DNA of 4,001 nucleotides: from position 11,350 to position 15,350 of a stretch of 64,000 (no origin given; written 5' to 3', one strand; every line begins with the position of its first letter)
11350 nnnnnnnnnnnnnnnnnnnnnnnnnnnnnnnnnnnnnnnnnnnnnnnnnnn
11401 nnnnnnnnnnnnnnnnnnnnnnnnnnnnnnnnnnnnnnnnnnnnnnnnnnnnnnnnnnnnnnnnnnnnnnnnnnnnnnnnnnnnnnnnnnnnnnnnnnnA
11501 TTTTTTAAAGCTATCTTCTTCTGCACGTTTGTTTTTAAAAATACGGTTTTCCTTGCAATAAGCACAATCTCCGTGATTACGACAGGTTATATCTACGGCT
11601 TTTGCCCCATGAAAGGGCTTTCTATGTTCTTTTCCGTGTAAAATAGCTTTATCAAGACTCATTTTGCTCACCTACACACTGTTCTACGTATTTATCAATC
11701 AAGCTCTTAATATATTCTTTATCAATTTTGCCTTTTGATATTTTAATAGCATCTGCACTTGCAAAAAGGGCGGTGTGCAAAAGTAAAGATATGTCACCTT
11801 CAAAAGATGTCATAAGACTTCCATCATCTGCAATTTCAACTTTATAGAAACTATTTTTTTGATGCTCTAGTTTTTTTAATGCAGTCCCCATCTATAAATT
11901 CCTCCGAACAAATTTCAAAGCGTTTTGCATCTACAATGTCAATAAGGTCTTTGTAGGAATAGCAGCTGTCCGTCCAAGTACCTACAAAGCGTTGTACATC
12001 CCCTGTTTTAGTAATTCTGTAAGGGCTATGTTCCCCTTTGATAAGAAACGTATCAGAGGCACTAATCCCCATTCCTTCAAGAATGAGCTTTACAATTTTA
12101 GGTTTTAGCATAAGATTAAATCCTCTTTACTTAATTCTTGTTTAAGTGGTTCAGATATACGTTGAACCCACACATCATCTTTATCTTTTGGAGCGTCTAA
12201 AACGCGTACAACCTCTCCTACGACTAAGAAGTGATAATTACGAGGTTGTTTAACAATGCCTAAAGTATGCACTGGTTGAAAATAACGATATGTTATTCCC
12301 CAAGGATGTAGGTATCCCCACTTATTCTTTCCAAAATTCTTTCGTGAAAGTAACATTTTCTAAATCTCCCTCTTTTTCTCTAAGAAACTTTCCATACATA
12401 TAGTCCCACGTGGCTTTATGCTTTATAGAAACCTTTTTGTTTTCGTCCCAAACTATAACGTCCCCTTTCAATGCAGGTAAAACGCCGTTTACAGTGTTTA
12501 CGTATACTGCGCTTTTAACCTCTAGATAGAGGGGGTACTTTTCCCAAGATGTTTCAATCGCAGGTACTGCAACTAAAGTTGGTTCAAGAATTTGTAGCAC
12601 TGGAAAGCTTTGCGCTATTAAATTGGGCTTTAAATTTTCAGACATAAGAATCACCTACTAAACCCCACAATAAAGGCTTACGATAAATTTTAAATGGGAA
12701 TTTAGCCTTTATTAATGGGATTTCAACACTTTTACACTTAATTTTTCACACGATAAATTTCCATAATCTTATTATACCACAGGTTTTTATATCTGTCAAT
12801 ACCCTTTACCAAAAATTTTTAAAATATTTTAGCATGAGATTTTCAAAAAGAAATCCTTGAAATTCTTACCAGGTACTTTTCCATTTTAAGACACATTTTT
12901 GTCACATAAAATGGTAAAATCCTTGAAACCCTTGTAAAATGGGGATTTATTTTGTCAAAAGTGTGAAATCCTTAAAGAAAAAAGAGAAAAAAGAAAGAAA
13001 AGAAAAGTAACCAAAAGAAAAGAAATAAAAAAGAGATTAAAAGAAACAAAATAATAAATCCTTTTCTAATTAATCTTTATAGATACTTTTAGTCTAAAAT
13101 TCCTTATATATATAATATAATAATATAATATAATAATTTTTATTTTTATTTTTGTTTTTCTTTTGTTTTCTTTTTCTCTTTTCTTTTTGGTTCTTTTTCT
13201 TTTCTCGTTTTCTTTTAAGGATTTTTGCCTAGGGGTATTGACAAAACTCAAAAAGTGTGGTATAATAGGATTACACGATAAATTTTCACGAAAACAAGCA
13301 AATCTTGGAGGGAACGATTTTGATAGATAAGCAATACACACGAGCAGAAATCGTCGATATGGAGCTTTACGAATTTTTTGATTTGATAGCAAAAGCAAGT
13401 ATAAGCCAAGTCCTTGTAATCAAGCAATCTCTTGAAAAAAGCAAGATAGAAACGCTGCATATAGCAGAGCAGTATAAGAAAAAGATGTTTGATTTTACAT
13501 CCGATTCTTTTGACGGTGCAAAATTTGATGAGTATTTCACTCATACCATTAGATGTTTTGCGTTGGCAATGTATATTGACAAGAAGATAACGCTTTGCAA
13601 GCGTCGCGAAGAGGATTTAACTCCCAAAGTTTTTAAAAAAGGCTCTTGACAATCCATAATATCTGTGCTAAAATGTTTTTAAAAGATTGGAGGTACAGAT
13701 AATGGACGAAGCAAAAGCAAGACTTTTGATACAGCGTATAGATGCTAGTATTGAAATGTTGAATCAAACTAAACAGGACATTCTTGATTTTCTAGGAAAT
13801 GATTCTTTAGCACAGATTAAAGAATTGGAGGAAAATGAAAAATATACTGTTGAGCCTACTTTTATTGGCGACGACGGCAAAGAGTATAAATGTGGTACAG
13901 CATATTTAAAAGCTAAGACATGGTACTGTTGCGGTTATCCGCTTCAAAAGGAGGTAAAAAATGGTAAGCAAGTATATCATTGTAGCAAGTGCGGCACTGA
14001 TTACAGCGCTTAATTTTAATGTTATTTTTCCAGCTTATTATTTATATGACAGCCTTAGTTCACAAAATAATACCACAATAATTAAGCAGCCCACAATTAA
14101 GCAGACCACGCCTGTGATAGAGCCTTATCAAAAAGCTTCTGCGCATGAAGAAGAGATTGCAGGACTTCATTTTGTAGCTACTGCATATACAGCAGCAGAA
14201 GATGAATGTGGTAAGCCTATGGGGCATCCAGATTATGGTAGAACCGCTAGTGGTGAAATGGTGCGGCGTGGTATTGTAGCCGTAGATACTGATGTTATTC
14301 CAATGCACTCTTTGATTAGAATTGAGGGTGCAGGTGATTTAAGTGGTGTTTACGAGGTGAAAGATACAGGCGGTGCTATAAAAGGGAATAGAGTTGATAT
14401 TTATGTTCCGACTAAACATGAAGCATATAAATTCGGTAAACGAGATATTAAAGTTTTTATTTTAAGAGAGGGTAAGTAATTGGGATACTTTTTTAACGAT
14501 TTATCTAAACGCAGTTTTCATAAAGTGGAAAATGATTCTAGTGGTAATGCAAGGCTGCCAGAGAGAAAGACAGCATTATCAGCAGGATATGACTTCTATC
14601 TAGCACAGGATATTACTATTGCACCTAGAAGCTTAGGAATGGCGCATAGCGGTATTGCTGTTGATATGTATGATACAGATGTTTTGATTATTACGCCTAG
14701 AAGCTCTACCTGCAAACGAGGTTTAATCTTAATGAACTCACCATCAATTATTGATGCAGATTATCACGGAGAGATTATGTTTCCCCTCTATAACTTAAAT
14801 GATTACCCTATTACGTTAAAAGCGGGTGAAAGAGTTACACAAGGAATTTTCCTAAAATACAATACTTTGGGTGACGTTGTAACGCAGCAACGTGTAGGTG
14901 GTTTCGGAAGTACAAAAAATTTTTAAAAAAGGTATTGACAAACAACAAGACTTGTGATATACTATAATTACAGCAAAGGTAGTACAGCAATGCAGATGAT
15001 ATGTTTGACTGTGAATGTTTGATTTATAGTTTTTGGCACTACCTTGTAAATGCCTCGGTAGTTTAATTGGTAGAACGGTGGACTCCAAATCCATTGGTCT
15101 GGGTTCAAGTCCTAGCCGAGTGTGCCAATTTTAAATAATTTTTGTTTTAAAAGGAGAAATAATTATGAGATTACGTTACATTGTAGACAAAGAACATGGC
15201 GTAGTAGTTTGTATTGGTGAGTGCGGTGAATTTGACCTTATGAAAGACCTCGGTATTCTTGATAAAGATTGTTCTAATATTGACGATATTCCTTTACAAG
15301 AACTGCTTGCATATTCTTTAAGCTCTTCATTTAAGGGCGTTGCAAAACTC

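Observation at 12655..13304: Divergent early-control region: back-to-back consensus promoters, direct-repeat operator candidates, and a polypurine/polypyrimidine palindrome around an AT-only core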

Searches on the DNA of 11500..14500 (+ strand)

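Call 5: search_dna_similar(query=window:11500-14500:+, collection=phages, mode=near, max_rows=30)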
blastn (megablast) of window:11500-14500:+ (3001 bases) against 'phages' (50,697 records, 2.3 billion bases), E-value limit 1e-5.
No match.

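Call 13: search_dna_similar(query=window:12300-14000:+, collection=phages, mode=distant, max_rows=20)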
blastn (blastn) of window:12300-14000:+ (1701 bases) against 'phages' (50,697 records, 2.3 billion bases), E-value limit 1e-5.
No match.
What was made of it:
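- Tried and rejected: Nucleotide similarity to cultured phages: none, by megablast or blastn (calls 5, 13).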

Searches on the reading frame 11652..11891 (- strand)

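Call 11: search_protein_families(library=phrogs, proteins=[window:11652-11891:-], max_evalue=0.01)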
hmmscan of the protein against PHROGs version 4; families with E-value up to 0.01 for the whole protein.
window:11652-11891:- (79 aa): 1 family
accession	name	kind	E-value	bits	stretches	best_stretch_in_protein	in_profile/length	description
phrog_18773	-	unknown function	0.0072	17.6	1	21-76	17-69/86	-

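Call 12: search_protein_families(library=pfam, proteins=[window:11652-11891:-], max_evalue=0.01)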
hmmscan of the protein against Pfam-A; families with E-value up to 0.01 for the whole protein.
window:11652-11891:- (79 aa): 0 families

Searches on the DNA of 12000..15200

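Call 31: search_rna_families(source=window, start=12000, end=15200, threshold=evalue, max_evalue=1)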
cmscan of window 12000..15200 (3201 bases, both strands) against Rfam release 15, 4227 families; matches with E-value up to 1: 2.
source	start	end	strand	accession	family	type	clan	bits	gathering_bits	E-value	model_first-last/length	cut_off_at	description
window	15054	15120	+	RF00005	tRNA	Gene; tRNA;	CL00001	54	29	4.1e-10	3-68/71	no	tRNA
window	13430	13505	-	RF01384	InvR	Gene;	-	22.9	60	0.23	1-91/91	no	Invasion gene-associated RNA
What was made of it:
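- On TwoAYGGAY RNA (RF01731) or any other Rfam family: There is no match in 12000-15200 apart from a tRNA (call 31).
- Closest known: TwoAYGGAY RNA. Different: The window has no TwoAYGGAY match (call 31).
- There is no Rfam hit in the region (call 31).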

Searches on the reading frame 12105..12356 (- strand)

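Call 11: search_protein_families(library=phrogs, proteins=[window:12105-12356:-], max_evalue=0.01)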
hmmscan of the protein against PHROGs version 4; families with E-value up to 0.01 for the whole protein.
window:12105-12356:- (83 aa): 1 family
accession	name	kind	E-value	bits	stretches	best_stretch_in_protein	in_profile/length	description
phrog_5618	-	unknown function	0.00061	21.2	1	39-74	23-58/93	-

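Call 12: search_protein_families(library=pfam, proteins=[window:12105-12356:-], max_evalue=0.01)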
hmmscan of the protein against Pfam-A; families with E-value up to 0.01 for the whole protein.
window:12105-12356:- (83 aa): 0 families

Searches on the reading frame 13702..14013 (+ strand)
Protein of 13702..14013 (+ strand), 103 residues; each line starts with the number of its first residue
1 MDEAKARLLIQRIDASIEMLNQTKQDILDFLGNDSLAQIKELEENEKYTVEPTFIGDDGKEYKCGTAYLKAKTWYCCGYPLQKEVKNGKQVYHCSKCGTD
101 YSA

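Call 11: search_protein_families(library=phrogs, proteins=[window:13702-14013:+], max_evalue=0.01)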
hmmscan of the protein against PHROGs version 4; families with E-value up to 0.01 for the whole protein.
window:13702-14013:+ (103 aa): 0 families

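Call 12: search_protein_families(library=pfam, proteins=[window:13702-14013:+], max_evalue=0.01)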
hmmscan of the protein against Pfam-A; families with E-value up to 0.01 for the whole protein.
window:13702-14013:+ (103 aa): 0 families

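Call 84: search_protein_families(library=pfam, proteins=[window:13702-14013:+], max_evalue=1)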
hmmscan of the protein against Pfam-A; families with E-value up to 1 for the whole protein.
window:13702-14013:+ (103 aa): 1 family
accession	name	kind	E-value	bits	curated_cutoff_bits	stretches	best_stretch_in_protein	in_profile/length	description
PF17772.7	zf-MYST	-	0.016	15.3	28.8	1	70-97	13-38/55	MYST family zinc finger domain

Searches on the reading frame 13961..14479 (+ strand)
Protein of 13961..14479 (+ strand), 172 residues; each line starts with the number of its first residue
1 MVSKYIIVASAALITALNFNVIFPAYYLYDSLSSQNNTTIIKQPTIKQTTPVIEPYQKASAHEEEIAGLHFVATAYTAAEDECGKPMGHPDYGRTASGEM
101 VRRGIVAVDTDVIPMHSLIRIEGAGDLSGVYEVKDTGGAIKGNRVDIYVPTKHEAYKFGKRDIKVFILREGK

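Call 11: search_protein_families(library=phrogs, proteins=[window:13961-14479:+], max_evalue=0.01)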
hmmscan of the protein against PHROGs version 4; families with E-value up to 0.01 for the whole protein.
window:13961-14479:+ (172 aa): 10 families
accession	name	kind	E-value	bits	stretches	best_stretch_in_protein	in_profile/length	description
phrog_6631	-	unknown function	2.2e-24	87.3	1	64-168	145-250/251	-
phrog_2307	-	other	3e-21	77.1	1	46-168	89-211/212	L-alanyl-D-glutamate peptidase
phrog_22529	-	unknown function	1.4e-20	74.4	1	56-169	39-147/148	-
phrog_20590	-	other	5.5e-17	63.1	1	60-166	143-241/242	peptidase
phrog_18207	-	unknown function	7.5e-16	59.7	1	58-165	132-238/240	-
phrog_33758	-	unknown function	4.5e-14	53.6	1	95-169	95-173/173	-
phrog_25245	-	unknown function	4.3e-11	43.6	1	70-171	80-176/178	-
phrog_36429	-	unknown function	2.7e-10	39.6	1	72-166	273-363/1159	-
phrog_27183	-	unknown function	4.1e-08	34.2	1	67-166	94-193/196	-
phrog_21574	-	unknown function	0.0033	18.5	1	64-160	18-118/125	-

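Call 12: search_protein_families(library=pfam, proteins=[window:13961-14479:+], max_evalue=0.01)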
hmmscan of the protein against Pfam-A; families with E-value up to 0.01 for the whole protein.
window:13961-14479:+ (172 aa): 1 family
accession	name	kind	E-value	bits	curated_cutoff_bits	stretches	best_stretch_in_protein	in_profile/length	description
PF06725.17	3D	-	3.2e-15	56.5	23.8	1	106-168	3-71/72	3D domain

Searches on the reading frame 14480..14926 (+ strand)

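Call 11: search_protein_families(library=phrogs, proteins=[window:14480-14926:+], max_evalue=0.01)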
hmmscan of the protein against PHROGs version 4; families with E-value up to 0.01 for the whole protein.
window:14480-14926:+ (148 aa): 2 families
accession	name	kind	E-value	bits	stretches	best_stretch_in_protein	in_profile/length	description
phrog_135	-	DNA, RNA and nucleotide metabolism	7e-37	129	1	20-145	152-289/463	dUTPase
phrog_1663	-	DNA, RNA and nucleotide metabolism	1.2e-09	38.7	1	43-128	110-195/303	dCTP deaminase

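Call 12: search_protein_families(library=pfam, proteins=[window:14480-14926:+], max_evalue=0.01)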
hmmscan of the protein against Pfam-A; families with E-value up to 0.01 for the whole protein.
window:14480-14926:+ (148 aa): 2 families
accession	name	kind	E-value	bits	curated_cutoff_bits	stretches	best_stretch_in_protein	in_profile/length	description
PF00692.24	dUTPase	-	3.7e-21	75.7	22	1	24-144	3-127/129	dUTPase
PF22769.1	DCD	-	6.2e-10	39.8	27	1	42-124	68-150/153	dCTP deaminase-like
